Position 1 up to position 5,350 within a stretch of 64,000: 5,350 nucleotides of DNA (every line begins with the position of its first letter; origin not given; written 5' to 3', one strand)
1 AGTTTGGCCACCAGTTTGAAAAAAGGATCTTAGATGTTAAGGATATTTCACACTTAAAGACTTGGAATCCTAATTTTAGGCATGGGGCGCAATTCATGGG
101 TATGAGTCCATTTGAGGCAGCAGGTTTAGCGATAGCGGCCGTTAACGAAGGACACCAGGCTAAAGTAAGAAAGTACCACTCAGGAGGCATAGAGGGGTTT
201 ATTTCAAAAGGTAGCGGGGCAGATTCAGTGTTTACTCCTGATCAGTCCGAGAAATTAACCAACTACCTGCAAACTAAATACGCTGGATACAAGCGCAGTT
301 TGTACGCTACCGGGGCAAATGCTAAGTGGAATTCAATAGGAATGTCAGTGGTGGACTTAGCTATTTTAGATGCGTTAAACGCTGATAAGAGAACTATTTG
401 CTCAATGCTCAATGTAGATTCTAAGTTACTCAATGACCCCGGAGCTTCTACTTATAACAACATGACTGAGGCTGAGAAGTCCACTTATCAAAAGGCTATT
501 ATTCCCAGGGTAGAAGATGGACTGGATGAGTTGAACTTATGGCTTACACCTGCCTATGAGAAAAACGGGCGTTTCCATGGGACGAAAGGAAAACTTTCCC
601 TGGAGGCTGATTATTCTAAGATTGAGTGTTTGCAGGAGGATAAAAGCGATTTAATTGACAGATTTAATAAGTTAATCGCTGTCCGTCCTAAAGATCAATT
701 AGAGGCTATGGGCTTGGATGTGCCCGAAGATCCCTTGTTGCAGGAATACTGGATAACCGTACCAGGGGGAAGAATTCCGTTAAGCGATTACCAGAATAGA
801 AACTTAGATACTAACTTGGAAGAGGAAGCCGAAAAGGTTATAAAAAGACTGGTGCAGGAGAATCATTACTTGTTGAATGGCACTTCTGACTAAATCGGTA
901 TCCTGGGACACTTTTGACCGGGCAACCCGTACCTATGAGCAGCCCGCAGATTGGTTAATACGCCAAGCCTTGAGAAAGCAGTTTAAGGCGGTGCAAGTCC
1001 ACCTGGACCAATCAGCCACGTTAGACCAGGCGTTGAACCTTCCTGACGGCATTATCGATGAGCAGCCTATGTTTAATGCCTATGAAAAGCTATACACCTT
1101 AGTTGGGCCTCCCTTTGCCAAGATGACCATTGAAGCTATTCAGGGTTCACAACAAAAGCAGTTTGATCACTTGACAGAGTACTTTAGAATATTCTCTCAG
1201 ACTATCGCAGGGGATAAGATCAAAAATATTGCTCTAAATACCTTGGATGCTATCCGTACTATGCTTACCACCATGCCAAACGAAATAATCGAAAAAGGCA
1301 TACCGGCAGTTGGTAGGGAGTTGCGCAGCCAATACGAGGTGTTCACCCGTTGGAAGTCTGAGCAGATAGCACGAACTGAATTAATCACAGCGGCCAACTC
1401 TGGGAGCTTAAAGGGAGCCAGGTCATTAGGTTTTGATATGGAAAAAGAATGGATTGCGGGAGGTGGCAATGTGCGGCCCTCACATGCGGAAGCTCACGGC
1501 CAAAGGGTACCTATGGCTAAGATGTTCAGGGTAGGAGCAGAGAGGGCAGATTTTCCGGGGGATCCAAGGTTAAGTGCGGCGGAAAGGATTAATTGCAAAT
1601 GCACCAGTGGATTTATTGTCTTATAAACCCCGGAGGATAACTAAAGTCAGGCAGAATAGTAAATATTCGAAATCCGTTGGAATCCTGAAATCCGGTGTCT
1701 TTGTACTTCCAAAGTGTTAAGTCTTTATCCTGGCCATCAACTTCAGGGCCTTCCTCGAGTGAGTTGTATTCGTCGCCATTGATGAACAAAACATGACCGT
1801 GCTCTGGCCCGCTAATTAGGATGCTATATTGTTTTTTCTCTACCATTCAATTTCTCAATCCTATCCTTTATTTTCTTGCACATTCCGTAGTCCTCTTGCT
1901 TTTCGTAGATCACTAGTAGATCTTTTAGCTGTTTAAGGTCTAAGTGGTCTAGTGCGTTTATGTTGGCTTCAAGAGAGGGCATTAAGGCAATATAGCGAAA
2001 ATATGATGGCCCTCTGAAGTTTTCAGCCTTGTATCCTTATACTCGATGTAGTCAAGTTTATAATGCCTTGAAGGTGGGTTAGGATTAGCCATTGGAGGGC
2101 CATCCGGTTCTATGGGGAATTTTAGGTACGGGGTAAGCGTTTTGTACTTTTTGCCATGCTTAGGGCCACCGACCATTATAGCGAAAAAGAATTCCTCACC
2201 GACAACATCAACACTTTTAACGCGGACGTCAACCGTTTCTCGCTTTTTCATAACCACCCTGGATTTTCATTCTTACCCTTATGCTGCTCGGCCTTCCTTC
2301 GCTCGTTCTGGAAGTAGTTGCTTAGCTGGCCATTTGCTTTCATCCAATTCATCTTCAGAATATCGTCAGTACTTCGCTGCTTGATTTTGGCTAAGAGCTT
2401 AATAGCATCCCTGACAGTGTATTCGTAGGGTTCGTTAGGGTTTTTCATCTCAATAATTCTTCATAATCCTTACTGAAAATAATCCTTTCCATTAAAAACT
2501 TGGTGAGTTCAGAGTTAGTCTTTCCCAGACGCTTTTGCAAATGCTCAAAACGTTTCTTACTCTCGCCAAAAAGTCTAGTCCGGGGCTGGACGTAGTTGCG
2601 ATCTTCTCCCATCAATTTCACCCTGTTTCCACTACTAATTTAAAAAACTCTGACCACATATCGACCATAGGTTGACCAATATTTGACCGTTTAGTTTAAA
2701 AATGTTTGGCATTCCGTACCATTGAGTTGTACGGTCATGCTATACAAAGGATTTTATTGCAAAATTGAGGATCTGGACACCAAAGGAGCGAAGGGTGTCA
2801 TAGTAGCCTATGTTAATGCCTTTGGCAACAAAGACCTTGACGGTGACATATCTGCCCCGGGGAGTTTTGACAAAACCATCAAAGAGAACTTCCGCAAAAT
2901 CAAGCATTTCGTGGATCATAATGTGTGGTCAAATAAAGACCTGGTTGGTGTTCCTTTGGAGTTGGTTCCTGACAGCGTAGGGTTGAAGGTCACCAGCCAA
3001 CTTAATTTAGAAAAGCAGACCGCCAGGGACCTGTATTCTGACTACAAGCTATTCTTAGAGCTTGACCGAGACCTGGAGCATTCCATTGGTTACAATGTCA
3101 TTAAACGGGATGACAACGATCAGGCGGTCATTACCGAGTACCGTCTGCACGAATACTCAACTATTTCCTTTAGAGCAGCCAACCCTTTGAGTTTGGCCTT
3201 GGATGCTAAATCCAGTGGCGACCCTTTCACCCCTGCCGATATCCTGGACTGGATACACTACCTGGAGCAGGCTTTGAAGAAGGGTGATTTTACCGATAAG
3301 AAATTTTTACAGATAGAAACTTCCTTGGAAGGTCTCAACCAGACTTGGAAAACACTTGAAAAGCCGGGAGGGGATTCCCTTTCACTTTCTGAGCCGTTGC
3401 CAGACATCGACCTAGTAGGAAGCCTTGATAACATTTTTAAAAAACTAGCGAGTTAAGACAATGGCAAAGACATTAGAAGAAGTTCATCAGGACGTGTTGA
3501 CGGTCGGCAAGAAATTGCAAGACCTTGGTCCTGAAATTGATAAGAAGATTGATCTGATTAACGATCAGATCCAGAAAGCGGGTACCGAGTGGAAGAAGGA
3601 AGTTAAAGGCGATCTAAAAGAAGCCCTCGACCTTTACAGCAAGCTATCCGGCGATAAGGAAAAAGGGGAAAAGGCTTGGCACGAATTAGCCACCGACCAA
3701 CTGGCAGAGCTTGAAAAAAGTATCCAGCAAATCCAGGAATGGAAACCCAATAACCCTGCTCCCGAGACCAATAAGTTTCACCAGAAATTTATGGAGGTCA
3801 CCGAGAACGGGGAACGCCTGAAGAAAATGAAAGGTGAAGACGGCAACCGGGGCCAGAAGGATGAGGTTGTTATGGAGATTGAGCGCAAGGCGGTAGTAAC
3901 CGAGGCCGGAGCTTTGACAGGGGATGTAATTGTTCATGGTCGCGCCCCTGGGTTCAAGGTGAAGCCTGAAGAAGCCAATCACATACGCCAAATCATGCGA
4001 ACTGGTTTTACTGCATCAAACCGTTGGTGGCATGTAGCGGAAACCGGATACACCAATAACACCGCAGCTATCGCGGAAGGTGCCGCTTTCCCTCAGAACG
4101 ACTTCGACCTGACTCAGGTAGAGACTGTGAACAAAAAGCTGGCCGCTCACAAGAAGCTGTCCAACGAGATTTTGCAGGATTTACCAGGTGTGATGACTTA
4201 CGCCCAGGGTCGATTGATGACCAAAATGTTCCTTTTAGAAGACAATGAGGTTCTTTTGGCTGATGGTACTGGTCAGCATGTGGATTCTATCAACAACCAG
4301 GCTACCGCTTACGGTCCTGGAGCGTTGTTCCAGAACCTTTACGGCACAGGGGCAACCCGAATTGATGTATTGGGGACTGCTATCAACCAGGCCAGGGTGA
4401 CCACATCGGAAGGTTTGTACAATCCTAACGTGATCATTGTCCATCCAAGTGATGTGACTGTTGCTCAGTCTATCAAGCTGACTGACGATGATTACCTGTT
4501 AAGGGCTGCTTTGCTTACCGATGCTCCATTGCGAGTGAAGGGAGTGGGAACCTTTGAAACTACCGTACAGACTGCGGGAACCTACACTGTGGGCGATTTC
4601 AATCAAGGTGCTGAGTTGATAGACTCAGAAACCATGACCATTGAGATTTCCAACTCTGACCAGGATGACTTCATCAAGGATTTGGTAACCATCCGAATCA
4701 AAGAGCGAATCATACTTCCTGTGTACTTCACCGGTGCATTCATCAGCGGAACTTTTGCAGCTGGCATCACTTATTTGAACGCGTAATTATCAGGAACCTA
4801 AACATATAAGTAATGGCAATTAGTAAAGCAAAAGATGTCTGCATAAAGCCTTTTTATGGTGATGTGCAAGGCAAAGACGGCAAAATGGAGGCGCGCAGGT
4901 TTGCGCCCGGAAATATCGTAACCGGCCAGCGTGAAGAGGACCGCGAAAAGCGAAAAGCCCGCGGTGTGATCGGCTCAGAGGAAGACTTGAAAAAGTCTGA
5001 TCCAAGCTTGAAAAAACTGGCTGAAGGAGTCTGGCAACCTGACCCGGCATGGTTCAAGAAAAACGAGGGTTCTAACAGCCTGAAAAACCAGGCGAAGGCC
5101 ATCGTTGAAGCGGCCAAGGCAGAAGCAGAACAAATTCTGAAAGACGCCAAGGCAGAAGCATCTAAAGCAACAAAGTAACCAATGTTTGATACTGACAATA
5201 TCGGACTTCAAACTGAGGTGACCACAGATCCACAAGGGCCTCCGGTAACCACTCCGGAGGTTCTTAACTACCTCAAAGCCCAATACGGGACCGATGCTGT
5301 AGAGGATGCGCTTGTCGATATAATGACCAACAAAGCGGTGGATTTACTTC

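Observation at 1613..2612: Antisense, translationally coupled five-gene micro-operon (RHH-led) embedded in the prophage head module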

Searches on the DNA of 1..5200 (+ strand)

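Call 6: search_dna_similar(query=window:1-5200:+, collection=phages, mode=distant, max_rows=20)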
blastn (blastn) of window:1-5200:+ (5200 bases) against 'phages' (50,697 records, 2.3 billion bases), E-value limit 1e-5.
No match.

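Call 86: search_rna_families(source=window, start=1400, end=2900, threshold=evalue, max_evalue=1)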
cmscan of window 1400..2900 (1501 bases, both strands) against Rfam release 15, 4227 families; matches with E-value up to 1: 0.
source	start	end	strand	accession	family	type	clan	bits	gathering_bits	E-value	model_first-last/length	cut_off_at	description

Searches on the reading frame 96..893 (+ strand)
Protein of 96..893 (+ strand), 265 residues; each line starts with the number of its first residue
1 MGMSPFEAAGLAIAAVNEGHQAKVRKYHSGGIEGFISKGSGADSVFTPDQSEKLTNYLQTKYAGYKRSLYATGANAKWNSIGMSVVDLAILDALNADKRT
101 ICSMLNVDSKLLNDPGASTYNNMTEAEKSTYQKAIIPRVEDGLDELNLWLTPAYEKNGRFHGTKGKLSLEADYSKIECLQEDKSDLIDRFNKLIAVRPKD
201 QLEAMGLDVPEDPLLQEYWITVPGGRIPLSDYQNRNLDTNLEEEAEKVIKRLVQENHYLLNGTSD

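Call 4: search_protein_families(library=pfam, proteins=[window:96-893:+], max_evalue=1)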
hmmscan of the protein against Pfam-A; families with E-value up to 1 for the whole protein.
window:96-893:+ (265 aa): 1 family
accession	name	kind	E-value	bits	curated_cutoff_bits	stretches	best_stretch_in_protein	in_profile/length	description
PF04860.17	Phage_portal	-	4.9e-21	75.7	39.1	1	2-194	129-306/321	Phage portal protein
